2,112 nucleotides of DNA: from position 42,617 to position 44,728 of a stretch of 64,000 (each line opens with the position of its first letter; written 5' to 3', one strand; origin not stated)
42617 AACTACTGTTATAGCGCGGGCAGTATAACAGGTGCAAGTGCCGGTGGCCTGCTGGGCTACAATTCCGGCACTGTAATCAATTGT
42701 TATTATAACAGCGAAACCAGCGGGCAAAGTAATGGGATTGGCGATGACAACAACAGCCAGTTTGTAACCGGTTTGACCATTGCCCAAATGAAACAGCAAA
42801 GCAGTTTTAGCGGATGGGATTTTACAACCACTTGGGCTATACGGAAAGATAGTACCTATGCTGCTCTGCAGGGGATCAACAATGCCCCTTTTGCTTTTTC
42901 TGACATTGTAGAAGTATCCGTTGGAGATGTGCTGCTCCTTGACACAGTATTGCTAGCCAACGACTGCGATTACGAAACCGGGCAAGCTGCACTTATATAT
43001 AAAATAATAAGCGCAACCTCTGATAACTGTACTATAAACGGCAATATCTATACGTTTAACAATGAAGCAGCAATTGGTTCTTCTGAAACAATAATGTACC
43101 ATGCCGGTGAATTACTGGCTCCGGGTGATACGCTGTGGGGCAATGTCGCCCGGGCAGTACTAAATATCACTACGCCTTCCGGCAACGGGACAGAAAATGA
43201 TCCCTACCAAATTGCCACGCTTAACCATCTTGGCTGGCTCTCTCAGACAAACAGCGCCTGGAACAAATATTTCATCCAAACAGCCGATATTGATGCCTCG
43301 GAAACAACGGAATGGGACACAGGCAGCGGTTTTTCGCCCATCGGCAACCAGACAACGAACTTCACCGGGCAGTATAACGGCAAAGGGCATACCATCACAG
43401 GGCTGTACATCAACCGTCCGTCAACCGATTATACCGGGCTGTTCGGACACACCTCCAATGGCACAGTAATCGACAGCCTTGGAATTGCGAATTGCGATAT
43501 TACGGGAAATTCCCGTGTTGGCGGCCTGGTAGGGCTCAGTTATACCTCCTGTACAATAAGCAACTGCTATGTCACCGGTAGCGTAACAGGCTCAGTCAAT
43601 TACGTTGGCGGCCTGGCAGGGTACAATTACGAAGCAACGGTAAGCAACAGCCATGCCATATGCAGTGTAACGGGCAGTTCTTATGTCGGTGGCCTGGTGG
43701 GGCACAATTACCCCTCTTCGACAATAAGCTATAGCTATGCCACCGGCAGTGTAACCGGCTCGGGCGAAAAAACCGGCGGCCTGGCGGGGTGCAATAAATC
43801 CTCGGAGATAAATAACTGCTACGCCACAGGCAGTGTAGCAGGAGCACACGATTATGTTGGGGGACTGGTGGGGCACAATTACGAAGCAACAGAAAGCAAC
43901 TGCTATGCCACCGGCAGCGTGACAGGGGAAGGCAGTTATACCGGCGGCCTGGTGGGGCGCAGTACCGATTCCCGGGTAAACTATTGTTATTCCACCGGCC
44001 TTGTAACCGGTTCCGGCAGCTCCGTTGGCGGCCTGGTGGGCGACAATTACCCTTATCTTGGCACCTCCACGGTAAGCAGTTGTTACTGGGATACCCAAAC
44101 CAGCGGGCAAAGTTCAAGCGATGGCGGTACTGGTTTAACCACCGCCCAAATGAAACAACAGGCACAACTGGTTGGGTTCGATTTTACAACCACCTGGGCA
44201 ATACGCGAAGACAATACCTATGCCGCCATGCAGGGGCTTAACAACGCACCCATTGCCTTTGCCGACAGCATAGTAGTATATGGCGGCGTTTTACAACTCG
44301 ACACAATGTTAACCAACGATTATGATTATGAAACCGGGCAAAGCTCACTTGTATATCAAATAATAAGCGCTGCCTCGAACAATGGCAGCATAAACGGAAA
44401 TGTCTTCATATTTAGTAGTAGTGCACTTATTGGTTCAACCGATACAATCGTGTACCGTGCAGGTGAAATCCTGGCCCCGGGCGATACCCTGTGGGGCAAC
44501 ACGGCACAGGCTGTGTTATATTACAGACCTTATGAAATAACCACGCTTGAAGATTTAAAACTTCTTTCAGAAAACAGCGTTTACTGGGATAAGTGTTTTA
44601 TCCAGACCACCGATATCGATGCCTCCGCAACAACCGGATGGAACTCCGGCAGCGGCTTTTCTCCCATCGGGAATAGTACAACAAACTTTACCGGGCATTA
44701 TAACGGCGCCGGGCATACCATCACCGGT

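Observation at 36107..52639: Single 16.5-kb gene built from kb-scale near-identical DNA repeats, encoding a 5510-aa GLUG/T9SS protein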

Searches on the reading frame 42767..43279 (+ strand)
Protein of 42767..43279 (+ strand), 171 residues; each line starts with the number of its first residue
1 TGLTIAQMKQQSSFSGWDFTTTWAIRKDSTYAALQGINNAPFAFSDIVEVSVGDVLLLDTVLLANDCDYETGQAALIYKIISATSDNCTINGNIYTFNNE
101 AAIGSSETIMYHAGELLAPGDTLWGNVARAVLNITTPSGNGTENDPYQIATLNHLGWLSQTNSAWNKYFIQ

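Call 73: search_protein_families(library=pfam, proteins=[window:42767-43279:+], max_evalue=1)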
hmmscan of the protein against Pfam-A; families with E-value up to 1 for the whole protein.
window:42767-43279:+ (171 aa): 2 families
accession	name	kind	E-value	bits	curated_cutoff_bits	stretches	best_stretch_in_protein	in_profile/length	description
PF17963.7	Big_9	-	0.055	14.8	23.6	1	38-101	1-62/89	Bacterial Ig domain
PF17803.7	Cadherin_4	-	0.083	13.9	25.1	1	35-89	8-60/71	Bacterial cadherin-like domain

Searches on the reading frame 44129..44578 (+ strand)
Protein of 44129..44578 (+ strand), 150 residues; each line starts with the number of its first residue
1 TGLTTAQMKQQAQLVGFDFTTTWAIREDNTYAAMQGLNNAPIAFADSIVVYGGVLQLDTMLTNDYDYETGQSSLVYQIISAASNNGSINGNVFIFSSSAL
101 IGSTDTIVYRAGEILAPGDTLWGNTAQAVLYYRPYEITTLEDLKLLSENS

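Call 73: search_protein_families(library=pfam, proteins=[window:44129-44578:+], max_evalue=1)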
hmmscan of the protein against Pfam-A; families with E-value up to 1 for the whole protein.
window:44129-44578:+ (150 aa): 3 families
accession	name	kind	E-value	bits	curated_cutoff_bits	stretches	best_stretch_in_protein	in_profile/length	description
PF17803.7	Cadherin_4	-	0.00063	20.6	25.1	1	35-89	8-62/71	Bacterial cadherin-like domain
PF17963.7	Big_9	-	0.0061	17.9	23.6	1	38-110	1-73/89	Bacterial Ig domain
PF24981.1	Beta-prop_ATRN-LZTR1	-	0.11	12.2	50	1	9-69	12-74/289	Attractin/LZTR1 beta-propeller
